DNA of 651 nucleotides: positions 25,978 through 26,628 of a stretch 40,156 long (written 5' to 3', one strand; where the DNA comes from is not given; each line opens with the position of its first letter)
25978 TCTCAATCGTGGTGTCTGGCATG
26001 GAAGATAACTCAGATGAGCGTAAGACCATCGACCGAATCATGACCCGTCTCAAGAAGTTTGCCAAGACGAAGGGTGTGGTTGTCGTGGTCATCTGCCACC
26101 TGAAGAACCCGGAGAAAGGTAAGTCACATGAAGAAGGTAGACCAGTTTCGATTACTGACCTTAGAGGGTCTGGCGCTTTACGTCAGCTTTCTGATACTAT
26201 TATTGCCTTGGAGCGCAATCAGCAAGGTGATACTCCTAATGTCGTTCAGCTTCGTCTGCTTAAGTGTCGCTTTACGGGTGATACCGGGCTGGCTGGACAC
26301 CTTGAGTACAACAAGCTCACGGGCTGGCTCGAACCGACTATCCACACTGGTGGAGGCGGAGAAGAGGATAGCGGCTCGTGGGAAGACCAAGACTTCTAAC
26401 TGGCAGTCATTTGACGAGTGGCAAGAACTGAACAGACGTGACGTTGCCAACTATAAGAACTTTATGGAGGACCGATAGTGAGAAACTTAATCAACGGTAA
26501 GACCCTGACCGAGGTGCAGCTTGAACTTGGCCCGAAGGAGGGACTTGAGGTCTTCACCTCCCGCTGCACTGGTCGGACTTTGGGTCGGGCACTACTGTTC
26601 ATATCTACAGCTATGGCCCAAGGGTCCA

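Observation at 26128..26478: Long alternative-frame ORF overlapping the primase-helicase 3' end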

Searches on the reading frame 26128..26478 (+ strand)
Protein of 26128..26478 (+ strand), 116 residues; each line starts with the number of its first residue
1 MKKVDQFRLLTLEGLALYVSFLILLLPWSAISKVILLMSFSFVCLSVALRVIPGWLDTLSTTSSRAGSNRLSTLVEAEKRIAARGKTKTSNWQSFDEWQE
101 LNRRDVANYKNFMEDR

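Call 4: search_protein_families(library=phrogs, proteins=[window:26128-26478:+], max_evalue=0.01)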
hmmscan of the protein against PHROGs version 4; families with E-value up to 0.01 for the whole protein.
window:26128-26478:+ (116 aa): 1 family
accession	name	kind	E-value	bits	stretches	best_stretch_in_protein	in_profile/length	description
phrog_5140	-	unknown function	2.7e-40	138.1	1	1-99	1-103/111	-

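Call 10: search_dna_similar(query=window:26128-26475:+, collection=phages, mode=protein, max_rows=60, rows=spread)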
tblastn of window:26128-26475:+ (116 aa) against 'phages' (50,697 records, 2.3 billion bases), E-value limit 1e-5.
Records with a match: 848; places in all: 849; records where one place covers at least 80% of the query: 508.
Best place of each record, by identity: 95-99% 1; 60-80% 41; <60% 806.
By first word of the organism name: Klebsiella 306; Escherichia 237; Salmonella 83; Yersinia 58; Enterobacter 28; Pectobacterium 21; Kayfunavirus 17; Citrobacter 16; Shigella 15; Enterobacteria 10; and 21 more.
By host as written in the record: - 162; Klebsiella pneumoniae 158; Escherichia coli 76; Yersinia pestis 38; Salmonella enterica subsp. enterica serovar Typhi 28; Klebsiella pneumoniae 135080 20; Escherichia coli rfaC 14; Enterobacter cloacae 12; and 185 more.
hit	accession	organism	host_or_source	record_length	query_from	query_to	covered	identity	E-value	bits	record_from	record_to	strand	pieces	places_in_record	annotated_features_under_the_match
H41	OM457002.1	Enterobacter phage EP1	sewage water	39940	1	116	100%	98.3%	1e-69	231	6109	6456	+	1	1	toprim domain-containing protein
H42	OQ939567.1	Pectobacterium phage LET1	Pectobacterium sp.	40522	1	116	100%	57.8%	2e-28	113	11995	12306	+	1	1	4: DNA primase/helicase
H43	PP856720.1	Salmonella phage vB_STmST19_KE18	Salmonella enterica subsp. enterica ...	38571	1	108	93%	60.2%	1e-26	107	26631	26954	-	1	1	DNA primase/helicase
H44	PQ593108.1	Escherichia phage MirsaeidiM_Esher7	Escherichia coli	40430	1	116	100%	55.2%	5e-27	108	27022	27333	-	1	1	primase/helicase protein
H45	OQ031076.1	Shigella phage SFP20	Shigella flexneri KCTC 22192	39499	1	108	93%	58.2%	1e-24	102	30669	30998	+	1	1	primase/helicase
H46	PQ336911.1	Salmonella phage CHRF_30030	Salmonella enterica subsp. enterica ...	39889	1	111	96%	55.9%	1e-23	99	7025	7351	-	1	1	DNA primase/helicase | hypothetical protein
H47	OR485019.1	Salmonella phage STP-SP3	Salmonella enterica subsp. enterica ...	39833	1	104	90%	59.6%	4e-24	100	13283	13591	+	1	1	DNA primase/helicase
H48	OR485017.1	Salmonella phage STP-SP1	Salmonella enterica subsp. enterica ...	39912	1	104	90%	59.6%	5e-24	100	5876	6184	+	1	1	DNA primase/helicase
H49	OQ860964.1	Salmonella phage ST64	Salmonella enterica subsp. enterica ...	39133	1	111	96%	55.0%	7e-22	94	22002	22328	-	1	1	primase/helicase protein | hypothetical protein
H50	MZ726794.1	Escherichia phage vB_EcoA_ASO2B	Escherichia coli O2 Strain ECL21443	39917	1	99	85%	59.6%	8e-22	94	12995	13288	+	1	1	primase/helicase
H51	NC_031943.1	Escherichia phage GA2A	Escherichia coli O:45 strain C1328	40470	1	104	90%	54.8%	1e-20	91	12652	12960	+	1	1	toprim domain-containing protein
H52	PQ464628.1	Escherichia phage MirsaeidiM_Esher2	Escherichia coli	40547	1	95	82%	58.9%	2e-23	99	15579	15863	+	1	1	DNA primase/helicase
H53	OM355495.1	Escherichia phage ZH4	Escherichia coli GXEC-H4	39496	1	93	80%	59.1%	1e-21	94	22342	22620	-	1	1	primase/helicase protein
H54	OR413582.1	Salmonella phage SPLA4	Salmonella enterica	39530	1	110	95%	48.7%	2e-16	79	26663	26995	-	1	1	DNA primase/helicase | hypothetical protein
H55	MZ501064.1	Escherichia phage ErnstBeyeler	Escherichia coli K-12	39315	1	110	95%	47.8%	7e-16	77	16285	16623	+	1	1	DNA primase/helicase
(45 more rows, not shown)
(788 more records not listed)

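Call 31: search_protein_families(library=pfam, proteins=[window:26128-26478:+], max_evalue=1)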
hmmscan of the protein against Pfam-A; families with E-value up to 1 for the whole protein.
window:26128-26478:+ (116 aa): 1 family
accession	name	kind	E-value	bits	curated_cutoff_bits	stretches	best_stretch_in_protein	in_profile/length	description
PF17576.7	DUF5480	-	1.1e-06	28.9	25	1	22-71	1-50/71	Family of unknown function (DUF5480)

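Call 32: search_protein_families(library=ncbifam, proteins=[window:26128-26478:+], max_evalue=1)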
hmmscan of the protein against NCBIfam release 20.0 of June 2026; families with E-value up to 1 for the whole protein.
window:26128-26478:+ (116 aa): 0 families

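Call 37: find_homologous_proteins(query=window:26128-26475:+, max_evalue=0.001)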
Query window:26128-26475:+ (116 aa): 4 proteins with E <= 0.001 among 13 candidates.
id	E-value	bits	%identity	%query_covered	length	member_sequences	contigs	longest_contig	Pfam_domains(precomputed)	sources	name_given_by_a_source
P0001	3.8e-42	161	78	100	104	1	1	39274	PF17576.8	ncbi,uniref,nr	ncbi:hypothetical protein BI008_gp23 [Citrobacter phage SH4]|uniref:Uncharacterized protein n=1 Tax=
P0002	3.0e-30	122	63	94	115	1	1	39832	PF17576.8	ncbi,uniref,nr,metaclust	ncbi:hypothetical protein sh5_0049 [Citrobacter phage SH5]|uniref:Uncharacterized protein n=1 Tax=Ci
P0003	1.3e-24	104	63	85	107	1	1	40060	-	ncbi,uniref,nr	ncbi:hypothetical protein HOU26_gp36 [Escherichia phage IMM-002]|uniref:Uncharacterized protein n=1 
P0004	3.1e-21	93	57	99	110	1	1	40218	PF17576.8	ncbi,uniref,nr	ncbi:hypothetical protein CLBP1_4.2 [Escherichia phage CLB_P1]|uniref:Uncharacterized protein n=1 Ta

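Call 69: predict_structure(alignment_id=A1)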
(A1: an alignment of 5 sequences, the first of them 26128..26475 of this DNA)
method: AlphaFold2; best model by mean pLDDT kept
length: 116 residues; sequences in the alignment: 5
mean_pLDDT: 66.3   pTM: 0.22
mean pLDDT of the five models: 66.3, 64.7, 64.3, 62.3, 56.9
residues with pLDDT >= 90: 0; 70-90: 51; 50-70: 57; < 50: 8
segments of 3 or more residues with pLDDT < 50: 85-92
pLDDT, mean of each block of 10 residues (from residue 1): 72 81 68 75 72 58 52 65 50 63 74 68
secondary structure, 60 per line:
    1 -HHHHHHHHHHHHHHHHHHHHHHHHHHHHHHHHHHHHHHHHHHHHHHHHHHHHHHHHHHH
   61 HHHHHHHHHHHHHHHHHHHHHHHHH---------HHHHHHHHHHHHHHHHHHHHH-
elements in order: H2-85 H95-115

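Call 71: search_solved_structures(query=A1, max_evalue=1)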
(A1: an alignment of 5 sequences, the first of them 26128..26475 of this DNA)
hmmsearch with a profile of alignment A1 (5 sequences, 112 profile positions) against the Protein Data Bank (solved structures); distinct sequences matched with E-value up to 1: 2.
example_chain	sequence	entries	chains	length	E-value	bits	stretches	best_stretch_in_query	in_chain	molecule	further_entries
8jm9_A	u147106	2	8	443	0.9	12.8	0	6-74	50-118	Gustatory receptor for sugar taste 43a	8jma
8x82_A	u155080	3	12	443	0.94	12.8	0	6-74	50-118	Gustatory receptor for sugar taste 43a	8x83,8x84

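Call 78: search_protein_representatives(protein=window:26128-26475:+)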
Query: 116 residues. Proteins with E-value up to 0.001 (for the whole library): 11; up to 1e-10: 3; up to 1e-30: 0. The best 11 are listed.
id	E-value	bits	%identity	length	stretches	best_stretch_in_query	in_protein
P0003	4.0e-25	104.1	66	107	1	1-94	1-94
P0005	1.4e-13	67.0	46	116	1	1-111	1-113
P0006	2.9e-12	62.8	46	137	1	1-114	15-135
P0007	1.3e-09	54.2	52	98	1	1-96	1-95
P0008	1.2e-08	51.2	53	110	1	1-90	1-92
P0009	1.6e-08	50.7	49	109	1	1-84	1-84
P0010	1.1e-06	44.8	47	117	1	1-91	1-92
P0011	5.8e-06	42.5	48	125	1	1-84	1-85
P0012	1.5e-05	41.2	50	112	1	1-74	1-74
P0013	6.3e-05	39.2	39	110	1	2-115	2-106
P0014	9.9e-04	35.3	58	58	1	1-52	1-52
